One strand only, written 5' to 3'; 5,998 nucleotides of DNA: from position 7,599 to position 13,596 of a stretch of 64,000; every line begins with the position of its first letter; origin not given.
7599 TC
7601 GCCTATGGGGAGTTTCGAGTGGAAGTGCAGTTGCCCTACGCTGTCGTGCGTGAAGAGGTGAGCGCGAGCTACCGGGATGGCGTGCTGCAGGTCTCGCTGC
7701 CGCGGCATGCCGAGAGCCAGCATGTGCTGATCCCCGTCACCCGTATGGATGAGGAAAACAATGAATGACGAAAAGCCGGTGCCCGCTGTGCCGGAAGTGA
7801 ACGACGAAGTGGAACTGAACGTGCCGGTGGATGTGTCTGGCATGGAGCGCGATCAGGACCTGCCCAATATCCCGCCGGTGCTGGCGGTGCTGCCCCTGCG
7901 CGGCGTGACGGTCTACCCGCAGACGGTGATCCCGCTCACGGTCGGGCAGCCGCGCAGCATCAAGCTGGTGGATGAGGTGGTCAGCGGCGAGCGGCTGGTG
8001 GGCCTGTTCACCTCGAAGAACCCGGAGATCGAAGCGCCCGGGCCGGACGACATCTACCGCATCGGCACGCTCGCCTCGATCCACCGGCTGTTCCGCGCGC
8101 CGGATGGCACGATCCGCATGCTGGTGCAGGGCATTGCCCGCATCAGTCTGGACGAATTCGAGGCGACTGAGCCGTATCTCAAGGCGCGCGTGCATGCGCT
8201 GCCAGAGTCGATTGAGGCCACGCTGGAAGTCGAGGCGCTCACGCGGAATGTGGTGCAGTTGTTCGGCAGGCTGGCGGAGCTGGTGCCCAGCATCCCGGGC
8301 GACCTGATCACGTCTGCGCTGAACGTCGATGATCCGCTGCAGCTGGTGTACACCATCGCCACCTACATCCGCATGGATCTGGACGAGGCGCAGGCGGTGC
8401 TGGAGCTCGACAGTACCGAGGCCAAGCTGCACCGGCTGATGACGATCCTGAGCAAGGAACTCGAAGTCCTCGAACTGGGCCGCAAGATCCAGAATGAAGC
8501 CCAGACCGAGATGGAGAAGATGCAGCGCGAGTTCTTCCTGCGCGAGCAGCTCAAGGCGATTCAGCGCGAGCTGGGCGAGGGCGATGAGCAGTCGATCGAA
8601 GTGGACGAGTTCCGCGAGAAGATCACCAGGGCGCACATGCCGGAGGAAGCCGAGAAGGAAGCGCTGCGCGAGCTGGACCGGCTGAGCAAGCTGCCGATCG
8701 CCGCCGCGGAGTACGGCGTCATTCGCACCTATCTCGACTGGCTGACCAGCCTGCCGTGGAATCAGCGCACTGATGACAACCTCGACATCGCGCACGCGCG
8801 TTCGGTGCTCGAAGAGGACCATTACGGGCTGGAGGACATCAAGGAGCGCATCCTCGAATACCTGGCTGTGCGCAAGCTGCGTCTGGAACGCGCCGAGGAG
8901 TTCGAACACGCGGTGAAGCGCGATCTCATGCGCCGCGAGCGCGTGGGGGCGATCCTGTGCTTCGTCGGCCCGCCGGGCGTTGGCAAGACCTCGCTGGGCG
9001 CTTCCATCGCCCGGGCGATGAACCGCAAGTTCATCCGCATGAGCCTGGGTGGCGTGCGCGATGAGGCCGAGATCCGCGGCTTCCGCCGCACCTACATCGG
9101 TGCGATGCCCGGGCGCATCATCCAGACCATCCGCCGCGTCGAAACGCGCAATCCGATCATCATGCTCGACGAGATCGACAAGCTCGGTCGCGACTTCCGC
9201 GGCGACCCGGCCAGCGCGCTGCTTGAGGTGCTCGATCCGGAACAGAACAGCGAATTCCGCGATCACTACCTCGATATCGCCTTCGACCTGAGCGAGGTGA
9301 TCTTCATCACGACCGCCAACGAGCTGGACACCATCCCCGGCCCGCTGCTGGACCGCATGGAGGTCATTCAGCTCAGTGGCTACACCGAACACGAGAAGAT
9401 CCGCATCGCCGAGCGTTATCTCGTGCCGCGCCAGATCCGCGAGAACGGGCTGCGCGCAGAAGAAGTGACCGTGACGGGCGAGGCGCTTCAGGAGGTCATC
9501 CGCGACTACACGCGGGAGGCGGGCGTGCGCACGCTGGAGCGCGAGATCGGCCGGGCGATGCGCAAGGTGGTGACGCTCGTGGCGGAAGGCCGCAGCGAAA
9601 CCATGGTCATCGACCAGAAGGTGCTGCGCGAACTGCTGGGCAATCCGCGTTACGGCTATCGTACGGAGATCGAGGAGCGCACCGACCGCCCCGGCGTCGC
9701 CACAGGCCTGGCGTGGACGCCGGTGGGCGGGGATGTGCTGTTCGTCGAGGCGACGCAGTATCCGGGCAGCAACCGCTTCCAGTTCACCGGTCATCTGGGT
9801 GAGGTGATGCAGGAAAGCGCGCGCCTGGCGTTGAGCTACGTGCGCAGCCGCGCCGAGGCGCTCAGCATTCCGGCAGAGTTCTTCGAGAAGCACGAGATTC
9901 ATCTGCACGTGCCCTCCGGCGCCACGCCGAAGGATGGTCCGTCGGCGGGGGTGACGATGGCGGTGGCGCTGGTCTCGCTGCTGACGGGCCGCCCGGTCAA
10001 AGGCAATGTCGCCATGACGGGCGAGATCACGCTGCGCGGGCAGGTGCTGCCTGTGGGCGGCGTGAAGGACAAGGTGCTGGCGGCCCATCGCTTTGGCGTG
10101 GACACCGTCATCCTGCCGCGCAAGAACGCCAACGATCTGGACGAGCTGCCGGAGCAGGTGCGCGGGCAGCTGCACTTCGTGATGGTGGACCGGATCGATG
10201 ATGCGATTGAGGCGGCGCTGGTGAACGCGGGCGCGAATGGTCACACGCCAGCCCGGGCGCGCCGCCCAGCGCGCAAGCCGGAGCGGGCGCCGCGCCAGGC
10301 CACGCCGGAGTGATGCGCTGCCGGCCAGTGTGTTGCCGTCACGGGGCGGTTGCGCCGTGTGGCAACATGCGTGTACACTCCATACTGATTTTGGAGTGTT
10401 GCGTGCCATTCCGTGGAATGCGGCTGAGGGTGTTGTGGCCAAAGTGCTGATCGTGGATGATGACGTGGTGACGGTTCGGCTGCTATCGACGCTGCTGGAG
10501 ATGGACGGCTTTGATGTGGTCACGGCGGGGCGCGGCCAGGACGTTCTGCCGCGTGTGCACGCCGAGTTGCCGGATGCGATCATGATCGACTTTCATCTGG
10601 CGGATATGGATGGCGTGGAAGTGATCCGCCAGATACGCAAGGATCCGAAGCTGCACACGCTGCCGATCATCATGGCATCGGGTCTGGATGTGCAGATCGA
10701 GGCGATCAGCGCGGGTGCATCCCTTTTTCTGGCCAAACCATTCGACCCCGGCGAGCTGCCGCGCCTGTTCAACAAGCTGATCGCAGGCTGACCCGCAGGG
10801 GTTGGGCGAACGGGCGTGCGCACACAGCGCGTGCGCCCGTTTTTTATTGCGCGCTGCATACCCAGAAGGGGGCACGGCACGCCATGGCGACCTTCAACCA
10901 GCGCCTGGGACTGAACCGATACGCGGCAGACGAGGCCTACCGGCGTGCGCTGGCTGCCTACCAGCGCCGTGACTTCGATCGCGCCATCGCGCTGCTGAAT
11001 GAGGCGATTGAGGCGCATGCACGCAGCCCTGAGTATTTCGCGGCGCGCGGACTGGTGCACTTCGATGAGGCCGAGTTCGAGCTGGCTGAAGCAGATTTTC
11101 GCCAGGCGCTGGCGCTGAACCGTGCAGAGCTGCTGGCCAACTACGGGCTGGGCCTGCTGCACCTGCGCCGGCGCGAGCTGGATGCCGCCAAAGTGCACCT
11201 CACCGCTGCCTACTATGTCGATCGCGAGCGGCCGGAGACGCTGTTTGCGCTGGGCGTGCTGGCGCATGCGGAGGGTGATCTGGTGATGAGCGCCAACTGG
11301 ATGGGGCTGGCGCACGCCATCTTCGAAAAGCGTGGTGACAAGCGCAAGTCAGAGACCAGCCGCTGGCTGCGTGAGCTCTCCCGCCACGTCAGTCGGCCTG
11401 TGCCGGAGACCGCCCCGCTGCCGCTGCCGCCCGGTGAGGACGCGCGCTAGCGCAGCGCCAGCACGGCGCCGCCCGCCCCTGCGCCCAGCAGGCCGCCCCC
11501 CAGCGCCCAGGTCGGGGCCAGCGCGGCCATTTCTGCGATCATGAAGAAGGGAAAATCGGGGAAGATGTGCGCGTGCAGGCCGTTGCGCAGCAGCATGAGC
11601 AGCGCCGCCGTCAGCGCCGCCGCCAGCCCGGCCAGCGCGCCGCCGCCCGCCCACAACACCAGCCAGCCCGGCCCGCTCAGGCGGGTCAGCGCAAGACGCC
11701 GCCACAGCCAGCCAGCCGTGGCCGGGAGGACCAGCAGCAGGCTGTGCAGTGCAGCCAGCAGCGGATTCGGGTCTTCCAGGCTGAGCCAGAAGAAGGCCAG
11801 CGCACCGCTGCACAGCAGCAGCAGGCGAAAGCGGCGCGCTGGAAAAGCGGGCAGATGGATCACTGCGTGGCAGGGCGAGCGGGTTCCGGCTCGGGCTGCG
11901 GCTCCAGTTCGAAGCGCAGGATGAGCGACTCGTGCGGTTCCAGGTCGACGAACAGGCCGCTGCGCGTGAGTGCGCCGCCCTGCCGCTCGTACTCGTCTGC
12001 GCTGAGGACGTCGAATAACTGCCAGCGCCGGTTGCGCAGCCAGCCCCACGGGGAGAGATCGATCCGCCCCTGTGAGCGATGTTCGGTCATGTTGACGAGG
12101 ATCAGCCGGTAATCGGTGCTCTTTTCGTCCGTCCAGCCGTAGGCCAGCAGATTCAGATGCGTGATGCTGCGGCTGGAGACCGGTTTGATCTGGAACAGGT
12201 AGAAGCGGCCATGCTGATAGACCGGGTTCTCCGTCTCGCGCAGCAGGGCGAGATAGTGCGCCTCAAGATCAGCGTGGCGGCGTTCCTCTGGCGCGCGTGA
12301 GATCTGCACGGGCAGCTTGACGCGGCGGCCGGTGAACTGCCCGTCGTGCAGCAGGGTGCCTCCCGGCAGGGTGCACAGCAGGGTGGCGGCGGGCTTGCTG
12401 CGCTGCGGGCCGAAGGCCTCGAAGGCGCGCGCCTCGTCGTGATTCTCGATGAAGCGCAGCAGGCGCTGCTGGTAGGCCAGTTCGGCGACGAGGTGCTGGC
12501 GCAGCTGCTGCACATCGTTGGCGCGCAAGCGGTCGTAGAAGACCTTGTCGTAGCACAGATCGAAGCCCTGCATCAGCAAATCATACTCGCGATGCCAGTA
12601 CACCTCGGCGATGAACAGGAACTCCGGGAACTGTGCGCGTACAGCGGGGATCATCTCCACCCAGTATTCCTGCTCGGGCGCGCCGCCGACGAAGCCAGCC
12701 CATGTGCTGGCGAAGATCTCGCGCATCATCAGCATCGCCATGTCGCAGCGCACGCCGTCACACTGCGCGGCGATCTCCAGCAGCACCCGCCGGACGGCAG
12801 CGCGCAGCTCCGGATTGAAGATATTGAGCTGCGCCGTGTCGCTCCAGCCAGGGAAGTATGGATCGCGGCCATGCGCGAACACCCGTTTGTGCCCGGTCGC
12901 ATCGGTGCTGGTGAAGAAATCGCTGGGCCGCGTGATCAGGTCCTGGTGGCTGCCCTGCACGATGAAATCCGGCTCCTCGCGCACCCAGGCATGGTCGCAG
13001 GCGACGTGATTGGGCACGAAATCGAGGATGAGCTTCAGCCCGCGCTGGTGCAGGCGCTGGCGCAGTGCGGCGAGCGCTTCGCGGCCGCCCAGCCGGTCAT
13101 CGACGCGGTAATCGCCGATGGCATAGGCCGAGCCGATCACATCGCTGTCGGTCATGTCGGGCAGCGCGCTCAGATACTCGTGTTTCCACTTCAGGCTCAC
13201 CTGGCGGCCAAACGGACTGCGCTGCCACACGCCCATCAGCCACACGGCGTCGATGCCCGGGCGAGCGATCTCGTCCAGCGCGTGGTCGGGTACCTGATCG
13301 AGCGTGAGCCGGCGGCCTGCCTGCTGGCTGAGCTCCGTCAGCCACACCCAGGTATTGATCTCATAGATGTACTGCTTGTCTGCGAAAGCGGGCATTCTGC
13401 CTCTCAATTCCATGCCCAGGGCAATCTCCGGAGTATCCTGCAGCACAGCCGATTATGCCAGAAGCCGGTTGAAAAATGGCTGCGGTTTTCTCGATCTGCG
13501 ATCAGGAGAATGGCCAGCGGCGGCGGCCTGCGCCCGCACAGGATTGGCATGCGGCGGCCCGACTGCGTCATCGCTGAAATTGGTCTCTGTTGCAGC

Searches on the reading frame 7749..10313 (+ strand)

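Call 49: search_protein_families(library=pfam, proteins=[window:7749-10313:+], max_evalue=0.0001)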
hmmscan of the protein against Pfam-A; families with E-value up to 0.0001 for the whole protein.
window:7749-10313:+ (854 aa): 6 families
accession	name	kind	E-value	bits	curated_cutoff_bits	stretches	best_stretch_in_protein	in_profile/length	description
PF05362.19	Lon_C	-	7.9e-87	290.6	21.1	1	621-825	2-204/205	Lon protease (S16) C-terminal proteolytic domain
PF02190.22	LON_substr_bdg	-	3.1e-46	158.2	28.7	1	45-236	2-200/200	ATP-dependent protease La (LON) substrate-binding domain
PF00004.35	AAA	-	4.1e-27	95.6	21.2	1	403-542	1-128/131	ATPase family associated with various cellular activities (AAA)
PF22667.2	Lon_lid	-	2.3e-19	69.2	27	1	565-617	2-54/57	Lon protease AAA+ ATPase lid domain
PF13541.12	ChlI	-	5e-08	33.3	27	1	666-793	1-121/121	Subunit ChlI of Mg-chelatase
PF07728.20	AAA_5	-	3.2e-06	27.6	22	1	403-531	2-133/139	AAA domain (dynein-related subfamily)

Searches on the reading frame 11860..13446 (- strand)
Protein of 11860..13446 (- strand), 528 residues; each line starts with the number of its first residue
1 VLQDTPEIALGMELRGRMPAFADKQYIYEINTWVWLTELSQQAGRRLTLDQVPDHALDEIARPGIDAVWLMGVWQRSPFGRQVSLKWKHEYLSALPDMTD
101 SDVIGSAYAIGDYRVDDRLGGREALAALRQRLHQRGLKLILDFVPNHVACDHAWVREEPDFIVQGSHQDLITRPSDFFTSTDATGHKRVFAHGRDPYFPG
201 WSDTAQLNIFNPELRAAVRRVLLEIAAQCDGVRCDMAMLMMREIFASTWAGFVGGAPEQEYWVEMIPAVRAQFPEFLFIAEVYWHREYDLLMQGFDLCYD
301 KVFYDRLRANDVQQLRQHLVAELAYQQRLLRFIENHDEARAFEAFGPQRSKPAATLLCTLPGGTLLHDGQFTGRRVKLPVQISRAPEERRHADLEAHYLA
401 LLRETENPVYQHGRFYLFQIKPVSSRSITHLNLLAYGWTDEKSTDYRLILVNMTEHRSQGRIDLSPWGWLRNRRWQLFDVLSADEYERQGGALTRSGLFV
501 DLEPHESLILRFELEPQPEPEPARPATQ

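Call 49: search_protein_families(library=pfam, proteins=[window:11860-13446:-], max_evalue=0.0001)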
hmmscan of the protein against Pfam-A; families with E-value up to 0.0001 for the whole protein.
window:11860-13446:- (528 aa): 1 family
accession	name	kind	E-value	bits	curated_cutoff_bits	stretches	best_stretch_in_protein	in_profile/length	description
PF00128.31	Alpha-amylase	-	1.3e-17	64.6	22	1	57-373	25-355/446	Alpha amylase, catalytic domain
